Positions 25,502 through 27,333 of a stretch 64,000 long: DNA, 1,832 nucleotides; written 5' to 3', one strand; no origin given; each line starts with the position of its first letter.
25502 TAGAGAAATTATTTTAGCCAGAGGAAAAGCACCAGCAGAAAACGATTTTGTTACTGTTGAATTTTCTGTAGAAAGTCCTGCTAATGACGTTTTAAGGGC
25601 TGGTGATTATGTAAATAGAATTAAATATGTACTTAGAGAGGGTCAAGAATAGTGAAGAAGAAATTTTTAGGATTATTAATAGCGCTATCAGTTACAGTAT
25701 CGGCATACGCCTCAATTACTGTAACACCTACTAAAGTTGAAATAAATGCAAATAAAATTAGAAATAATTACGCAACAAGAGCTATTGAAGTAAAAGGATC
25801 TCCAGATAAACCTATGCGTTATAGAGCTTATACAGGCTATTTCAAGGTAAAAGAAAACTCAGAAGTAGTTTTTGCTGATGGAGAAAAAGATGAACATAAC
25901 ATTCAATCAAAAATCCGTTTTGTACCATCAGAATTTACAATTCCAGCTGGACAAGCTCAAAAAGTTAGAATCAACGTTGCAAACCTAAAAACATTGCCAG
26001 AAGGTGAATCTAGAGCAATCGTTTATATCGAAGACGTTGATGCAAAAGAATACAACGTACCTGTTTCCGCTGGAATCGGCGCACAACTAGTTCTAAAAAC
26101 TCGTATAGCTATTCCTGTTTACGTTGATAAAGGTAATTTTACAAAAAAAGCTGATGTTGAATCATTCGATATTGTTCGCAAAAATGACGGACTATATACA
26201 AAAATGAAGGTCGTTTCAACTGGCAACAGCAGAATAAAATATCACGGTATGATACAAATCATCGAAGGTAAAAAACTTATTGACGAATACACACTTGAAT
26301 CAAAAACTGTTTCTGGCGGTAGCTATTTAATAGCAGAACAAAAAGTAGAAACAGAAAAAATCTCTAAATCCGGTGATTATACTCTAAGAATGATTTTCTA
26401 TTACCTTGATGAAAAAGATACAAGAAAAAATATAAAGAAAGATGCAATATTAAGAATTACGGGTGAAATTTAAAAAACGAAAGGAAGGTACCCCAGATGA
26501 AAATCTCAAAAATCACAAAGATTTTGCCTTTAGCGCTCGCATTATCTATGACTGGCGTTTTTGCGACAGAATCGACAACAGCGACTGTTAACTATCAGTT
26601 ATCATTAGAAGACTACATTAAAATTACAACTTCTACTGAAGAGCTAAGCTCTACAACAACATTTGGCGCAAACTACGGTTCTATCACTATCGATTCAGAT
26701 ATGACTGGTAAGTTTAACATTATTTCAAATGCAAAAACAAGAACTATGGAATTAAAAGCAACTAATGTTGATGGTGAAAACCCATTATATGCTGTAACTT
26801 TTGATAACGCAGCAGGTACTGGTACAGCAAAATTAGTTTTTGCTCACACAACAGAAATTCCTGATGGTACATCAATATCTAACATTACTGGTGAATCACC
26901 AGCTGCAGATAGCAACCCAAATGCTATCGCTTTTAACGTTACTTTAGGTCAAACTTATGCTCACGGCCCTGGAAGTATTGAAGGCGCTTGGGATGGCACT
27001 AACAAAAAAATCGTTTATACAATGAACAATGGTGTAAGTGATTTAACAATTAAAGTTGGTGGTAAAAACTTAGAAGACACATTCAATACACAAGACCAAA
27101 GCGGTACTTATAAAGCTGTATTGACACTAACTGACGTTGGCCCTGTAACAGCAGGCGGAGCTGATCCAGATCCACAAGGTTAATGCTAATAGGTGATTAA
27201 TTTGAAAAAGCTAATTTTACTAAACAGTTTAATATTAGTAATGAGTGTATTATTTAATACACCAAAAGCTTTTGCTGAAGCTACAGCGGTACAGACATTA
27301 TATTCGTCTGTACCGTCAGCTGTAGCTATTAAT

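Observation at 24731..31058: Five-gene, all-secreted chaperone/usher-like fibre operon with an atypical 1014-aa outer-membrane component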

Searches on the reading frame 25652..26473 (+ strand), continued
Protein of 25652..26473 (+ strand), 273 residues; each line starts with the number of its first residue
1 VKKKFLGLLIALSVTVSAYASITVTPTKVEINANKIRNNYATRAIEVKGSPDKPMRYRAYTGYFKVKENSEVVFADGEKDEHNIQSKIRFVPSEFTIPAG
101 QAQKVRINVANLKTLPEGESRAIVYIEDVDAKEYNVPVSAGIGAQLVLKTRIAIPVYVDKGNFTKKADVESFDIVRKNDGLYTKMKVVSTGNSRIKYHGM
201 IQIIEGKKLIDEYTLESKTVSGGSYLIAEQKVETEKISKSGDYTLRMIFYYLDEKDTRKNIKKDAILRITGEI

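Call 56: find_encoding_contigs(protein=P0273, flank=8000, max_places=3)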
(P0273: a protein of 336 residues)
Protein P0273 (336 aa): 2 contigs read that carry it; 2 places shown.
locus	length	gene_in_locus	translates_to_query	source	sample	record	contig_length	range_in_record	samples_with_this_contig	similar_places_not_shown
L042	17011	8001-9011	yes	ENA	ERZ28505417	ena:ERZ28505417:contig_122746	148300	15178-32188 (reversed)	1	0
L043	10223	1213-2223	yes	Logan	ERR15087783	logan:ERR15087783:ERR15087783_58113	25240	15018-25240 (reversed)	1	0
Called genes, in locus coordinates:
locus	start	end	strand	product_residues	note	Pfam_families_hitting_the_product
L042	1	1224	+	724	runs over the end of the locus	PF05226:CHASE2, PF00512:HisKA, PF02518:HATPase_c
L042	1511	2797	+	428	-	-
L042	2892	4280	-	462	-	-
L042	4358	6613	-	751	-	-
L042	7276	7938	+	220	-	-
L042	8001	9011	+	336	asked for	-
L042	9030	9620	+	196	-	PF01467:CTP_transf_like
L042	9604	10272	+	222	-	PF01966:HD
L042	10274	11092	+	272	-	PF00682:HMGL-like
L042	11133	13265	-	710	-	-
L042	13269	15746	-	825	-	PF17191:RecG_wedge, PF22590:Cas3-like_C_2 (faint), PF00270:DEAD, PF04851:ResIII, PF00271:Helicase_C, PF19833:RecG_dom3_C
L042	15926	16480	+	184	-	PF02283:CobU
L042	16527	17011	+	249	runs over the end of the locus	PF02517:Rce1-like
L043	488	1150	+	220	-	-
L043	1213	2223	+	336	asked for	-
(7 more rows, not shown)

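Call 57: find_encoding_contigs(protein=P0248, flank=8000, max_places=2)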
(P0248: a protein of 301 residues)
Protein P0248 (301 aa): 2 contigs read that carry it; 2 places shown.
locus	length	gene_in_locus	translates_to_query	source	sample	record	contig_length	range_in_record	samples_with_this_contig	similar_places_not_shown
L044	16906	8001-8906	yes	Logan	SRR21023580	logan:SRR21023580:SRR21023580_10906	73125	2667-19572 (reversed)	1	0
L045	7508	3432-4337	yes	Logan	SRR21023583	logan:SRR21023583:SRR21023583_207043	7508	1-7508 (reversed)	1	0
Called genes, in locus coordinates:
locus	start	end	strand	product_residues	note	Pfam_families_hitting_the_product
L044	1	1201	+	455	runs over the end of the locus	PF28542:DUF8434 (weak), PF02470:MlaD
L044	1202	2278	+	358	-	PF02606:LpxK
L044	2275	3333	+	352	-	PF01075:Glyco_transf_9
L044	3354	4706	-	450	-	PF02881:SRP54_N, PF06414:Zeta_toxin (weak), PF00448:SRP54, PF01656:CbiA (weak), PF02978:SRP_SPB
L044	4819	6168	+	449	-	PF00675:Peptidase_M16, PF05193:Peptidase_M16_C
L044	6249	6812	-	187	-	PF00515:TPR_1 (faint), PF07719:TPR_2 (faint), PF13181:TPR_8 (faint), PF13424:TPR_12 (weak)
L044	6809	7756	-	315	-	PF12706:Lactamase_B_2 (weak)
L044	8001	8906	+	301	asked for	-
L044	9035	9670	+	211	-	-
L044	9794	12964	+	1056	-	-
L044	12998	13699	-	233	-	-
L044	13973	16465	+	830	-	PF00133:tRNA-synt_1, PF01921:tRNA-synt_1f (faint), PF01406:tRNA-synt_1e (faint), PF09334:tRNA-synt_1g, PF13603:tRNA-synt_1_2, PF00133:tRNA-synt_1, PF09334:tRNA-synt_1g, PF08264:Anticodon_1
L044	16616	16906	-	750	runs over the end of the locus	PF02878:PGM_PMM_I, PF02880:PGM_PMM_III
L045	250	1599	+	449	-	PF00675:Peptidase_M16, PF05193:Peptidase_M16_C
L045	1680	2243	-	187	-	PF00515:TPR_1 (faint), PF07719:TPR_2 (faint), PF13181:TPR_8 (faint), PF13424:TPR_12 (weak)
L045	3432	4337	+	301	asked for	-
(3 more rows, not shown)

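Call 58: find_encoding_contigs(protein=P0262, flank=8000, max_places=2)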
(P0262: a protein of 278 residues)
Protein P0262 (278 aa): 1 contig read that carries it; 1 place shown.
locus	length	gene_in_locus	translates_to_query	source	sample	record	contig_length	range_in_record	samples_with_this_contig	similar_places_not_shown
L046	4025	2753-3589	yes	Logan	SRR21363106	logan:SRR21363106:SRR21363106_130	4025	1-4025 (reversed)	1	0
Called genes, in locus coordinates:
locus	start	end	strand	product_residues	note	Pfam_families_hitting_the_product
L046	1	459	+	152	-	?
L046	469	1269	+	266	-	PF08668:HDOD, PF01966:HD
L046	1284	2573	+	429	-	PF02040:ArsB, PF16980:CitMHS_2, PF03600:CitMHS, PF06450:NhaB (weak)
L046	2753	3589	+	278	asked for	-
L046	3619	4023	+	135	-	?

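Call 59: find_encoding_contigs(protein=P0269, flank=8000, max_places=2)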
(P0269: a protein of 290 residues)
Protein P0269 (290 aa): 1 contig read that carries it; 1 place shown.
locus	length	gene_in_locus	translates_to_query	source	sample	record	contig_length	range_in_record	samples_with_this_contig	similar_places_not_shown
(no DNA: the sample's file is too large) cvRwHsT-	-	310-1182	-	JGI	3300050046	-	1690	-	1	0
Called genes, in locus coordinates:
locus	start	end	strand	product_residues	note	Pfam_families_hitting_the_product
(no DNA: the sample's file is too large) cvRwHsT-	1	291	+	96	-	?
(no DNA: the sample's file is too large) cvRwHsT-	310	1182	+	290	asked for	-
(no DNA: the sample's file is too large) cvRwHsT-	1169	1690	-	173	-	?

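Call 72: search_protein_families(library=pfam, proteins=[L044:9794-12961:+, L044:8001-8903:+, L044:9035-9667:+, L042:8001-9008:+, L042:7276-7935:+, L038:10585-13650:+], max_evalue=10)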
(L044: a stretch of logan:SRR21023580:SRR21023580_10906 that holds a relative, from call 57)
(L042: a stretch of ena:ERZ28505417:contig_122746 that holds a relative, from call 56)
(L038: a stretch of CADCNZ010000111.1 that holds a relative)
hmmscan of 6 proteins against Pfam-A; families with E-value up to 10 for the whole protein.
L044:9794-12961:+ (1056 aa): 10 families
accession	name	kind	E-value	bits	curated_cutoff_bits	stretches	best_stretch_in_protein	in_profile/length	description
PF17210.9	SdrD_B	-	0.0004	21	29.7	1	862-925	8-74/112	SdrD B-like domain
PF13620.12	CarboxypepD_reg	-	0.0068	17.2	32.3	1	977-1010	19-52/82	Carboxypeptidase regulatory-like domain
PF06480.20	FtsH_ext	-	0.015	15.9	25.5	1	9-79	9-76/103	FtsH Extracellular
PF17802.7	SpaA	-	0.018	15.6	23.1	1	977-1010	21-56/91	Prealbumin-like fold domain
PF14686.12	fn3_3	-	0.018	15.3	24.4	1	977-1010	15-49/75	Polysaccharide lyase family 4, domain II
PF13786.12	DUF4179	-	0.021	15.7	30.1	1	6-69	10-71/94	Domain of unknown function (DUF4179)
PF20009.4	GEVED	-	0.051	14.8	24.4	1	859-894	2-16/78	GEVED domain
PF07833.16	Cu_amine_oxidN1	-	0.24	11.8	24.2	1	56-130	6-80/108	Copper amine oxidase N-terminal domain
PF09912.14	DUF2141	-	0.25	11.7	24.4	1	859-889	58-88/112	Uncharacterized protein conserved in bacteria (DUF2141)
PF24318.1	DUF7490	-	0.3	11.2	27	1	37-71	60-94/106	Domain of unknown function (DUF7490)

L044:8001-8903:+ (301 aa): 1 family
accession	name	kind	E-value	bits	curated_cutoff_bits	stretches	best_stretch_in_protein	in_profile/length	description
PF25329.1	C2_GDE1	-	0.11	13.2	27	1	20-70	49-92/150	GDE1-like C2 domain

L044:9035-9667:+ (211 aa): 1 family
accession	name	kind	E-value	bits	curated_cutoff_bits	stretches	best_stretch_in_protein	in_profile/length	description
PF16866.11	PHD_4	-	0.25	11.7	30.6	1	124-184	2-54/65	PHD-finger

L042:8001-9008:+ (336 aa): 2 families
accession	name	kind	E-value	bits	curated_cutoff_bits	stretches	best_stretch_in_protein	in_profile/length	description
PF22544.2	HYDIN_VesB_CFA65-like_Ig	-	0.14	12.8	25.5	1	235-288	45-95/100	HYDIN/CFA65/VesB-like, Ig-like domain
PF06280.18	fn3_5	-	0.17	13.1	27.6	1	60-141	3-84/112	Fn3-like domain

L042:7276-7935:+ (220 aa): 1 family
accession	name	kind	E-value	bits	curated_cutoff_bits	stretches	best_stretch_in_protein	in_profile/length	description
PF16168.11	AIDA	-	0.41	11.2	27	0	56-79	23-46/63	Adhesin of bacterial autotransporter system, probable stalk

L038:10585-13650:+ (1022 aa): 6 families
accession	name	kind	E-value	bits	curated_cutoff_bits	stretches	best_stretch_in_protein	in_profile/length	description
PF13620.12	CarboxypepD_reg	-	1.9e-06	28.6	32.3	1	938-979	13-54/82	Carboxypeptidase regulatory-like domain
PF17210.9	SdrD_B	-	2.2e-05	25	29.7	2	939-980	24-65/112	SdrD B-like domain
PF17802.7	SpaA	-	0.0027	18.3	23.1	1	940-978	17-57/91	Prealbumin-like fold domain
PF07833.16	Cu_amine_oxidN1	-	0.07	13.5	24.2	1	41-114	6-81/108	Copper amine oxidase N-terminal domain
PF00606.23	Glycoprotein_B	-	0.13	12.1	43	1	173-262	66-157/222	Herpesvirus Glycoprotein B ectodomain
PF03558.18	TBSV_P22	-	0.19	11.6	25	1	874-934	22-86/187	TBSV core protein P21/P22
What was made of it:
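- Checked: The 'copper-amine-oxidase-N-like' label for the g5 N-domain rests only on marginal Pfam hits in two homologs (E 0.07 and 0.24; call 72).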

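Call 80: find_encoding_contigs(protein=P0348, flank=7000, max_places=1)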
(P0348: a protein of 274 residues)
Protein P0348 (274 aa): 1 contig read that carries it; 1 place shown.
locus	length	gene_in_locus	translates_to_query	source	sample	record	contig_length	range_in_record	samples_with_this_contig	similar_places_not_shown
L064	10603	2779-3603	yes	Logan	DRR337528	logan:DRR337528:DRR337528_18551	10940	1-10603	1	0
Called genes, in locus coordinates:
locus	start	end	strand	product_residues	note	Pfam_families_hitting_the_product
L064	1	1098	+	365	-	?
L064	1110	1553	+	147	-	PF03364:Polyketide_cyc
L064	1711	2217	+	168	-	PF14352:DUF4402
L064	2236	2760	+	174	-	-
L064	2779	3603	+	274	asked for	PF00345:PapD_N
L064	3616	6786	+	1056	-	-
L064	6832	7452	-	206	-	PF00697:PRAI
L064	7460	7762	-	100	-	PF02575:YbaB_DNA_bd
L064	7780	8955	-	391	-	PF00768:Peptidase_S11, PF13354:Beta-lactamase2, PF07943:PBP5_C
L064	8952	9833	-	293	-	-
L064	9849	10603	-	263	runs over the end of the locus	PF05036:SPOR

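Call 81: find_encoding_contigs(protein=P0313, flank=7000, max_places=1)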
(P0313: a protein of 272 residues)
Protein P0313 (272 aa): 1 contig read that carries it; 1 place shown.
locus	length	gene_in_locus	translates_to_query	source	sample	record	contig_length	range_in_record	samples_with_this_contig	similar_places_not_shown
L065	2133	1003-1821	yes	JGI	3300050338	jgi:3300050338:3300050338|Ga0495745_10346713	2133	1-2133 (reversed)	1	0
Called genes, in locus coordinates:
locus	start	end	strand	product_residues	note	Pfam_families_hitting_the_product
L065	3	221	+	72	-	?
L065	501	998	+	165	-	PF14352:DUF4402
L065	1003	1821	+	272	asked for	PF00345:PapD_N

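Call 82: find_encoding_contigs(protein=P0290, flank=7000, max_places=1)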
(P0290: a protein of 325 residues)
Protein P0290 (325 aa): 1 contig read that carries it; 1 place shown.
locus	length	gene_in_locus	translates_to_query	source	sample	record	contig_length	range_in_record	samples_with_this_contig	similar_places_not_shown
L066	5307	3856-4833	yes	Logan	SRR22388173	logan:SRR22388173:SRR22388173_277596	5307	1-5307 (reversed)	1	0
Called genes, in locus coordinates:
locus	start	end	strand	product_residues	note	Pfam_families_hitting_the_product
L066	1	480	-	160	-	?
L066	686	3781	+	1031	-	PF13715:CarbopepD_reg_2 (faint), PF17210:SdrD_B (weak), PF13620:CarboxypepD_reg (weak), PF22904:NOMO1-like_2nd (weak)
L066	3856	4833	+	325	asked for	-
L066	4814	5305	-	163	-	?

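Call 97: find_encoding_contigs(protein=P0353, flank=7000, max_places=1)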
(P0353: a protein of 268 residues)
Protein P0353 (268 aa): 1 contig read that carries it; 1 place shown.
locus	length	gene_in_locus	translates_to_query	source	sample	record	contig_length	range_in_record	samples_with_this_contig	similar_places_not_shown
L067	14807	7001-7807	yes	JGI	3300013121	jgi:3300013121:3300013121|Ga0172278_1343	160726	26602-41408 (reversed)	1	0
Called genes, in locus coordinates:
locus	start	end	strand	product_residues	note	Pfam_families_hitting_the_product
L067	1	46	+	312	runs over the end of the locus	PF01791:DeoC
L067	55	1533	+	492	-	PF00171:Aldedh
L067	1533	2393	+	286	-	PF00171:Aldedh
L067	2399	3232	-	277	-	-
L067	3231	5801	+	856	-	PF17210:SdrD_B (faint), PF13620:CarboxypepD_reg (faint)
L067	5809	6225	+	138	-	PF14352:DUF4402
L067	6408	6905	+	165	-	PF14352:DUF4402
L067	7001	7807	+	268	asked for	PF06280:fn3_5 (weak)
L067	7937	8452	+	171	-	PF14352:DUF4402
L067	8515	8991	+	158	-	PF14352:DUF4402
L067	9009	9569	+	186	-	PF00829:Ribosomal_L21p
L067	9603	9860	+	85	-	PF01016:Ribosomal_L27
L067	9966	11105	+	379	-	PF01018:GTP1_OBG, PF00009:GTP_EFTU (faint), PF01926:MMR_HSR1, PF02421:FeoB_N (weak)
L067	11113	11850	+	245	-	PF01467:CTP_transf_like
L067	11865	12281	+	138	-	PF02410:RsfS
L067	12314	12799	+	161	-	PF02590:SPOUT_MTase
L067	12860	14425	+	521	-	PF01676:Metalloenzyme, PF06415:iPGM_N, PF00884:Sulfatase (faint), PF01663:Phosphodiest (weak)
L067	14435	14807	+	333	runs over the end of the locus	PF00365:PFK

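Call 98: find_encoding_contigs(protein=P0340, flank=7000, max_places=1)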
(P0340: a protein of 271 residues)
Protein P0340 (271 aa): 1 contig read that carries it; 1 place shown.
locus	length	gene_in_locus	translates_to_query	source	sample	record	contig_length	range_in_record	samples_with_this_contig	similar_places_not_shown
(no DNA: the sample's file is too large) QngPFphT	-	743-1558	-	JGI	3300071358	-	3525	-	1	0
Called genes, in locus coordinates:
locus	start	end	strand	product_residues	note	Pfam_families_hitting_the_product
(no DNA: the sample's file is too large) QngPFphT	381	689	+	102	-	-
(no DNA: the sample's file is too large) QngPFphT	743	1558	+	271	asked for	PF00345:PapD_N (faint)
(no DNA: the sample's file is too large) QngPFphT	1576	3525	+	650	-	?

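Call 99: find_encoding_contigs(protein=P0284, flank=7000, max_places=1)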
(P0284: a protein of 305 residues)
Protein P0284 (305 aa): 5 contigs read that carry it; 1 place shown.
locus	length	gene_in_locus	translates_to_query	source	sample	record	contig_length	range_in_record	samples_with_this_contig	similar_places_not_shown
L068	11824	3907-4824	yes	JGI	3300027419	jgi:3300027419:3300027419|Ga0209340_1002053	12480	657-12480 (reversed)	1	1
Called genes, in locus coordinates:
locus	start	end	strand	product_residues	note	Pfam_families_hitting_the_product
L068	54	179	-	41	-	-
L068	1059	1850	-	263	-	PF13730:HTH_36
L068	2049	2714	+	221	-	-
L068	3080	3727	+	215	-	-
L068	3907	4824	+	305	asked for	-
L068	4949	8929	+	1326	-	PF13715:CarbopepD_reg_2 (faint), PF17210:SdrD_B, PF13620:CarboxypepD_reg (weak), PF17210:SdrD_B (weak)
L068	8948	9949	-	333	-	-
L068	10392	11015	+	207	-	-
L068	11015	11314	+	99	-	PF01541:GIY-YIG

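Call 107: search_protein_families(library=ncbifam, proteins=[L064:1711-2214:+, L064:2236-2757:+, L064:2779-3600:+, L064:3616-6783:+, L067:3231-5798:+, L067:7001-7804:+, L044:8001-8903:+, L044:9794-12961:+, L066:686-3778:+, L068:4949-8926:+], max_evalue=0.01)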
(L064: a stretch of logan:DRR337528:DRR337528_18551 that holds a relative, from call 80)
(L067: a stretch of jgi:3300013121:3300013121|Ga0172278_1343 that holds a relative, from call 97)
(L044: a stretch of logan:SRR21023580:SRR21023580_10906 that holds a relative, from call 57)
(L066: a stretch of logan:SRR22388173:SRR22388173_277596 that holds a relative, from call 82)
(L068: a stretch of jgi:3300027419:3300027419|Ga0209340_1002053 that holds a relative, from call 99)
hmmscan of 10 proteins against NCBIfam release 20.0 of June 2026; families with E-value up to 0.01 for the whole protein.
L064:1711-2214:+ (168 aa): 0 families

L064:2236-2757:+ (174 aa): 0 families

L064:2779-3600:+ (274 aa): 2 families
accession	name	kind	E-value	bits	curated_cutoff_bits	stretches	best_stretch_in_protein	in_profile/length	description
NF007398.0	PRK09926.1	equivalog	5.3e-05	22.9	285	1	6-214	11-202/246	fimbrial chaperone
NF011836.1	PRK15308.1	equivalog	0.0015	18.2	500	1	6-104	9-106/236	fimbrial chaperone TcfA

L064:3616-6783:+ (1056 aa): 0 families

L067:3231-5798:+ (856 aa): 0 families

L067:7001-7804:+ (268 aa): 1 family
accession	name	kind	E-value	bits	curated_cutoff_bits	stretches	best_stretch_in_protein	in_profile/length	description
NF047859.1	StressCuResBhsA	equivalog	0.0087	16.6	90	0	1-45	1-42/85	multiple stress resistance protein BhsA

L044:8001-8903:+ (301 aa): 0 families

L044:9794-12961:+ (1056 aa): 0 families

L066:686-3778:+ (1031 aa): 2 families
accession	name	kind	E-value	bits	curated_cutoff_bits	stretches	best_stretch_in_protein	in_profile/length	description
NF000535.3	MSCRAMM_SdrC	exception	0.0006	17.9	1700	0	937-987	513-561/963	MSCRAMM family adhesin SdrC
NF012181.0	MSCRAMM_SdrD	exception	0.00093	16.7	2500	0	839-893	909-968/1379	MSCRAMM family adhesin SdrD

L068:4949-8926:+ (1326 aa): 0 families

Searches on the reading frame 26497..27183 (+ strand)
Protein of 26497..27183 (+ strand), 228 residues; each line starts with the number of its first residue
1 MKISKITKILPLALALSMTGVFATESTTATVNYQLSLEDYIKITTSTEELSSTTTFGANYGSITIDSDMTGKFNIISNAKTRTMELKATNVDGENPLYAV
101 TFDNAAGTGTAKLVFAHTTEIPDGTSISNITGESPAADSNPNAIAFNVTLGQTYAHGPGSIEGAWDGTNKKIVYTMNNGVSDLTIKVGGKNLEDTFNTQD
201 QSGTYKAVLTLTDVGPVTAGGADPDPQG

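Call 3: search_protein_families(library=pfam, proteins=[window:26497-27183:+], max_evalue=1)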
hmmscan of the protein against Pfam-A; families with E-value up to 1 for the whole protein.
window:26497-27183:+ (228 aa): 0 families

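Call 4: search_protein_families(library=ncbifam, proteins=[window:26497-27183:+], max_evalue=1)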
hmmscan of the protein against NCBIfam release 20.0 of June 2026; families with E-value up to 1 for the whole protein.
window:26497-27183:+ (228 aa): 0 families

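Call 49: search_protein_families(library=pfam, alignment_id=A4, max_evalue=0.1)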
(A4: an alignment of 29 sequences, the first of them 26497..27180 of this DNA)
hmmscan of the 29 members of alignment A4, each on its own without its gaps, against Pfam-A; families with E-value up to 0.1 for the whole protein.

A. member 1, window:26497-27180:+ (228 aa): 0 families

B. families by the number of members that match (of 29 scanned): 11 families
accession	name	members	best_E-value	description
PF05031.18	NEAT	5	0.00089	Iron Transport-associated domain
PF13860.13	FlgD_ig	1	0.002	FlgD Ig-like domain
PF06411.16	HdeA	1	0.0024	HdeA/HdeB family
PF20595.4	pAdhesive_6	1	0.011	Putative adhesive domain (group 6)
PF02927.20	CelD_N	1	0.031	Cellulase N-terminal ig-like domain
PF02145.21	Rap_GAP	1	0.049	Rap/ran-GAP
PF24653.1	Phage_OMP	1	0.051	Cyanophage outer membrane protein like beta barrel domain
PF13115.11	YtkA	1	0.061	YtkA-like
PF01687.23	Flavokinase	1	0.08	Riboflavin kinase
PF05984.18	Cytomega_UL20A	1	0.091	Cytomegalovirus UL20A protein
PF18033.7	SpuA_C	1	0.092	SpuA C-terminal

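Call 53: search_solved_structures(query=A4, max_evalue=10)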
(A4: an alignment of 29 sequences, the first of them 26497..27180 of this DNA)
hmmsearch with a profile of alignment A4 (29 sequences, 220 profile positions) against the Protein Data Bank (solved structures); distinct sequences matched with E-value up to 10: 1.
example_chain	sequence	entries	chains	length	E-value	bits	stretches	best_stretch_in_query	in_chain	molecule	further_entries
9m4f_F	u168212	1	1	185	0.74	12.9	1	3-24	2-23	PsaF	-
